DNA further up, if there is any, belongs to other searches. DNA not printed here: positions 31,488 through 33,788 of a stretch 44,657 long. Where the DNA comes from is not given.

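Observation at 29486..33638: Divergently transcribed paralogous ~650-aa B12-radical SAM enzymes sharing a hydrophobic tail and a conserved extreme C-terminus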

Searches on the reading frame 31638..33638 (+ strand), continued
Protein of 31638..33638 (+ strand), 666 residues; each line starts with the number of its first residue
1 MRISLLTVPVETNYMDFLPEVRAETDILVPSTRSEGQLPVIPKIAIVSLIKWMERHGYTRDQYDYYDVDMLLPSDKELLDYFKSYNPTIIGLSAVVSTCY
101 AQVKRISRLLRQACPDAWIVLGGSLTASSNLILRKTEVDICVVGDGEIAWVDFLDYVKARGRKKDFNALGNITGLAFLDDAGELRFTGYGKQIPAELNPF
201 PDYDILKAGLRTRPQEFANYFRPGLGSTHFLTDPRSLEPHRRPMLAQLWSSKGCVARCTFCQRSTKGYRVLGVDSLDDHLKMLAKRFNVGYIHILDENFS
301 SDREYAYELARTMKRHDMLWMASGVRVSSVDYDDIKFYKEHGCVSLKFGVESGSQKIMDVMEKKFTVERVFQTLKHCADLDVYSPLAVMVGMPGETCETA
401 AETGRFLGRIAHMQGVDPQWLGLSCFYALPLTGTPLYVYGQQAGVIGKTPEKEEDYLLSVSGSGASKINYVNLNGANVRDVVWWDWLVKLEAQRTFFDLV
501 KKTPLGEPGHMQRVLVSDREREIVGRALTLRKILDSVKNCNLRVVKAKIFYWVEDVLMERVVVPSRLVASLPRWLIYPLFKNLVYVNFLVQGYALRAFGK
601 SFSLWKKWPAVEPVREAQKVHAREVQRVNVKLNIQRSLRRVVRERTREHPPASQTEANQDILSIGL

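Call 33: predict_structure(alignment_id=A1)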
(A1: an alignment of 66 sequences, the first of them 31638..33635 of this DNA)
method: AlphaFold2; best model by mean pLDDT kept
length: 666 residues; sequences in the alignment: 66
mean_pLDDT: 88.5   pTM: 0.87
mean pLDDT of the five models: 88.5, 87.6, 87.1, 86.7, 85.7
residues with pLDDT >= 90: 465; 70-90: 128; 50-70: 45; < 50: 28
segments of 3 or more residues with pLDDT < 50: 15-31, 621-629
pLDDT, mean of each block of 10 residues (from residue 1): 95 53 33 73 95 97 96 94 97 93 97 97 96 98 96 97 94 97 97 92 97 93 94 96 96 85 83 93 98 92 95 98 91 98 93 91 90 96 92 93 97 95 89 94 93 93 86 91 96 98 95 92 60 59 57 78 94 96 93 83 86 64 45 77 89 94 86
secondary structure, 60 per line:
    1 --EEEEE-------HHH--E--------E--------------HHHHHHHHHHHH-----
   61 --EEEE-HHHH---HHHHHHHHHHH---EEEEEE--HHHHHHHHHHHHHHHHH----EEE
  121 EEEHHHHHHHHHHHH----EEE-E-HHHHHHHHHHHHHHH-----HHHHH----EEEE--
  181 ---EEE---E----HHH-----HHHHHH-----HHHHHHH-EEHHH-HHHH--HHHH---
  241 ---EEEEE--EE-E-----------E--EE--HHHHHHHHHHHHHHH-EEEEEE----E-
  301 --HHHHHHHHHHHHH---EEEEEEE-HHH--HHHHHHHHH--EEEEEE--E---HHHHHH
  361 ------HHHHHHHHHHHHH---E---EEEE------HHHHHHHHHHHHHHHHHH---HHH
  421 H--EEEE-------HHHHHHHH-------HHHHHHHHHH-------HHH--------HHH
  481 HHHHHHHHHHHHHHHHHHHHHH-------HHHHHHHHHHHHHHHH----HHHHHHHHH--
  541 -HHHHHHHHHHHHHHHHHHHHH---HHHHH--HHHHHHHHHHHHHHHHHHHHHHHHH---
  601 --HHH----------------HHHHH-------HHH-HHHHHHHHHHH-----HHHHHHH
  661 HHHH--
elements in order: E3-7 H44-55 E63-66 H68-71 H75-85 E89-94 H97-113 E118-123 H124-135 E140-142 H146-160 H166-170 E175-178 E184-186 H203-208 H214-220 H228-231 H234-237 E244-248 H273-287 E289-294 H303-315 E319-325 H332-340 E343-348 H355-360 H367-379 E387-390 H397-414 H418-421 E424-427 H435-442 H450-459 H478-502 H510-525 H530-538 H542-562 H566-570 H573-597 H622-626 H638-648 H654-664

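Call 38: fold_search(model_id=the predicted structure, library=pdb)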
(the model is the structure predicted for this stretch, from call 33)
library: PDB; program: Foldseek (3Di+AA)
matches with E <= 10: 1494; with E <= 0.001: 51
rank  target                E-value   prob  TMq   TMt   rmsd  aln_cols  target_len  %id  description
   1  6wte_A                9.4e-16  1.00  0.45  0.53   8.9       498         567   19  Structure of radical S-adenosylmethionine methyltransferase, TsrM, from Kitasatospora setae with cobalamin and [4Fe-4S (released 2020-12-23)
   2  6wtf_A                9.9e-16  1.00  0.46  0.55   8.7       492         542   18  Structure of radical S-adenosylmethionine methyltransferase, TsrM, from Kitasatospora setae with tryptophan substrate  (released 2020-12-23)
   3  6wtf_B                1.8e-15  1.00  0.45  0.55   8.6       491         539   18  Structure of radical S-adenosylmethionine methyltransferase, TsrM, from Kitasatospora setae with tryptophan substrate  (released 2020-12-23)
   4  5ul4                  1.9e-15  1.00  0.46  0.42  17.1       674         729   14  Structure of Cobalamin-dependent S-adenosylmethionine radical enzyme OxsB with aqua-cobalamin and S-adenosylmethionine b (released 2017-04-19)
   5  6fd2_B                4.2e-15  1.00  0.48  0.67   8.7       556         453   14  Radical SAM 1,2-diol dehydratase AprD4 in complex with its substrate paromamine (released 2018-01-17)
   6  6wte_B                4.6e-15  1.00  0.45  0.56   7.5       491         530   18  Structure of radical S-adenosylmethionine methyltransferase, TsrM, from Kitasatospora setae with cobalamin and [4Fe-4S (released 2020-12-23)
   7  5ul2                  8.5e-15  1.00  0.51  0.47  12.8       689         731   15  Structure of Apo, SeMet-labeled Cobalamin-dependent S-adenosylmethionine radical enzyme OxsB (released 2017-04-19)
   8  5ul3                  9.0e-15  1.00  0.48  0.44  16.3       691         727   14  Structure of Cobalamin-dependent S-adenosylmethionine radical enzyme OxsB with aqua-cobalamin bound (released 2017-04-19)
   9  6fd2_A                1.0e-14  1.00  0.46  0.64   9.2       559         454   15  Radical SAM 1,2-diol dehydratase AprD4 in complex with its substrate paromamine (released 2018-01-17)
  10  9ccb                  2.4e-14  1.00  0.45  0.70   8.2       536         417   15  X-ray crystal structure of methyl-coenzyme M reductase glutamine methylase (MgmA) from Methanothermobacter marburgensis  (released 2025-01-01)
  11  9n1d                  7.0e-14  1.00  0.47  0.50   8.9       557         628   14  Crystal structure of CysS from Corallococcus sp. CA054B with 5'-deoxyadenosine and methionine bound (released 2026-01-28)
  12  7kdx_B                1.1e-13  1.00  0.51  0.51  12.4       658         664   16  Crystal structure of Streptomyces tokunonesis TokK with hydroxycobalamin, 5'-deoxyadenosine, and methionine (released 2022-01-12)
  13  7kdx_A                1.3e-13  1.00  0.50  0.51   9.8       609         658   15  Crystal structure of Streptomyces tokunonesis TokK with hydroxycobalamin, 5'-deoxyadenosine, and methionine (released 2022-01-12)
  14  7kdy_A                2.7e-13  1.00  0.52  0.52  12.6       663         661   16  Crystal structure of Streptomyces tokunonesis TokK with hydroxycobalamin, 5'-deoxyadenosine, methionine, and (2R)-pant (released 2022-01-12)
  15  7kdy_B                1.3e-12  1.00  0.49  0.49  10.1       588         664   16  Crystal structure of Streptomyces tokunonesis TokK with hydroxycobalamin, 5'-deoxyadenosine, methionine, and (2R)-pant (released 2022-01-12)
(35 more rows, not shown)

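Call 40: find_encoding_contigs(protein=P0115, flank=10000, max_places=2)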
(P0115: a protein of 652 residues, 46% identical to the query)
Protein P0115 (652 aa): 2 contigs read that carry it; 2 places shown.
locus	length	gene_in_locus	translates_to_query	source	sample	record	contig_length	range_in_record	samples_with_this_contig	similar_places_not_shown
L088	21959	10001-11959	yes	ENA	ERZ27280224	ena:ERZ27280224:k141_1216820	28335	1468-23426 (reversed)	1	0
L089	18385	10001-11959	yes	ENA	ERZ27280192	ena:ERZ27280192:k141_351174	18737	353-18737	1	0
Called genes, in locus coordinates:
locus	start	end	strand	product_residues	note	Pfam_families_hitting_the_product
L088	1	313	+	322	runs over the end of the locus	PF01408:GFO_IDH_MocA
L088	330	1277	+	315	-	-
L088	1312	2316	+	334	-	PF00106:adh_short (weak), PF01073:3Beta_HSD, PF01370:Epimerase, PF02719:Polysacc_synt_2, PF04321:RmlD_sub_bind, PF07993:NAD_binding_4, PF13460:NAD_binding_10, PF16363:GDP_Man_Dehyd, +1 more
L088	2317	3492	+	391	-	PF01041:DegT_DnrJ_EryC1, PF00155:Aminotran_1_2 (weak)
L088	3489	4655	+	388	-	PF02350:Epimerase_2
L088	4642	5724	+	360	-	PF03102:NeuB, PF08666:SAF (weak)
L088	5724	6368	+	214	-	PF17836:PglD_N, PF00132:Hexapep (weak), PF25084:LbH_EIF2B, PF25087:GMPPB_C (weak), PF00132:Hexapep, PF14602:Hexapep_2 (weak)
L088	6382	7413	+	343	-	PF00571:CBS (weak), PF00483:NTP_transferase, PF12804:NTP_transf_3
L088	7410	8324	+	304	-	PF01408:GFO_IDH_MocA (weak), PF22725:GFO_IDH_MocA_C3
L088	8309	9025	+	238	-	PF02348:CTP_transf_3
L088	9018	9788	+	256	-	PF00106:adh_short, PF08659:KR (weak), PF13561:adh_short_C2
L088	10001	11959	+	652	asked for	PF02310:B12-binding, PF04055:Radical_SAM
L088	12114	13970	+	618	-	-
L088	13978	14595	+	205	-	PF25084:LbH_EIF2B (faint), PF25087:GMPPB_C (faint), PF00132:Hexapep, PF14602:Hexapep_2 (weak)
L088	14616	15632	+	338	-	PF04055:Radical_SAM, PF13186:SPASM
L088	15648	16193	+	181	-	PF08241:Methyltransf_11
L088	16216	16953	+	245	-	PF13489:Methyltransf_23, PF08241:Methyltransf_11, PF08242:Methyltransf_12 (weak), PF13847:Methyltransf_31 (faint), PF13649:Methyltransf_25 (weak)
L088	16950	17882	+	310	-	PF00106:adh_short (faint), PF04321:RmlD_sub_bind, PF01073:3Beta_HSD, PF01370:Epimerase, PF02719:Polysacc_synt_2 (weak), PF07993:NAD_binding_4 (faint), PF13460:NAD_binding_10, PF16363:GDP_Man_Dehyd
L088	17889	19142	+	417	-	PF13439:Glyco_transf_4 (weak), PF00534:Glycos_transf_1, PF13692:Glyco_trans_1_4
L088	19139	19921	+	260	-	PF00483:NTP_transferase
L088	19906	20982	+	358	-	PF01073:3Beta_HSD, PF01370:Epimerase, PF02719:Polysacc_synt_2, PF04321:RmlD_sub_bind, PF16363:GDP_Man_Dehyd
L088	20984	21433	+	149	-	PF00908:dTDP_sugar_isom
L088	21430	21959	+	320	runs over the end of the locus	PF01073:3Beta_HSD, PF01370:Epimerase, PF04321:RmlD_sub_bind, PF13460:NAD_binding_10, PF16363:GDP_Man_Dehyd, PF07993:NAD_binding_4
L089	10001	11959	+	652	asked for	PF02310:B12-binding, PF04055:Radical_SAM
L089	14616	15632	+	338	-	PF04055:Radical_SAM, PF13186:SPASM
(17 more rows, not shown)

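Call 41: find_encoding_contigs(protein=P0120, flank=10000, max_places=2)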
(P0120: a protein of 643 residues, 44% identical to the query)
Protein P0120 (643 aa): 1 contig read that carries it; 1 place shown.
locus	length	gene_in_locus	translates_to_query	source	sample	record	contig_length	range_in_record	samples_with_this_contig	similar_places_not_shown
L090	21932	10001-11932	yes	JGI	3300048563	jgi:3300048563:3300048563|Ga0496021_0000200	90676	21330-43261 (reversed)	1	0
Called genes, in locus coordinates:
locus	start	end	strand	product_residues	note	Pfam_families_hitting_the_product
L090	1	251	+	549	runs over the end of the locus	-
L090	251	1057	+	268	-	PF00456:Transketolase_N, PF13292:DXP_synthase_N, PF00676:E1_dh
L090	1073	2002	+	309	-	PF02779:Transket_pyr, PF02780:Transketolase_C, PF17147:PFOR_II (weak)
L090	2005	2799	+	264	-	-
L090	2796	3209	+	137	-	-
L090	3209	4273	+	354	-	PF04055:Radical_SAM, PF13186:SPASM (weak)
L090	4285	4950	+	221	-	PF13489:Methyltransf_23, PF07021:MetW (weak), PF13847:Methyltransf_31, PF08241:Methyltransf_11, PF08242:Methyltransf_12, PF13649:Methyltransf_25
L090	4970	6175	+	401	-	PF08421:Methyltransf_13, PF13489:Methyltransf_23, PF08484:Methyltransf_14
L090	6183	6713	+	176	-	PF19480:DUF6016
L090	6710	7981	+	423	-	PF08421:Methyltransf_13, PF13489:Methyltransf_23, PF08242:Methyltransf_12 (weak), PF08484:Methyltransf_14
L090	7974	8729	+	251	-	PF00106:adh_short, PF13561:adh_short_C2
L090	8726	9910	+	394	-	PF13489:Methyltransf_23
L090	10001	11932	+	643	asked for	PF02310:B12-binding, PF04055:Radical_SAM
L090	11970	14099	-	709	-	PF02310:B12-binding, PF04055:Radical_SAM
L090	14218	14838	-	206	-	PF25084:LbH_EIF2B (faint), PF25087:GMPPB_C (faint), PF00132:Hexapep, PF14602:Hexapep_2 (weak)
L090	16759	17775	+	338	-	PF04055:Radical_SAM, PF13186:SPASM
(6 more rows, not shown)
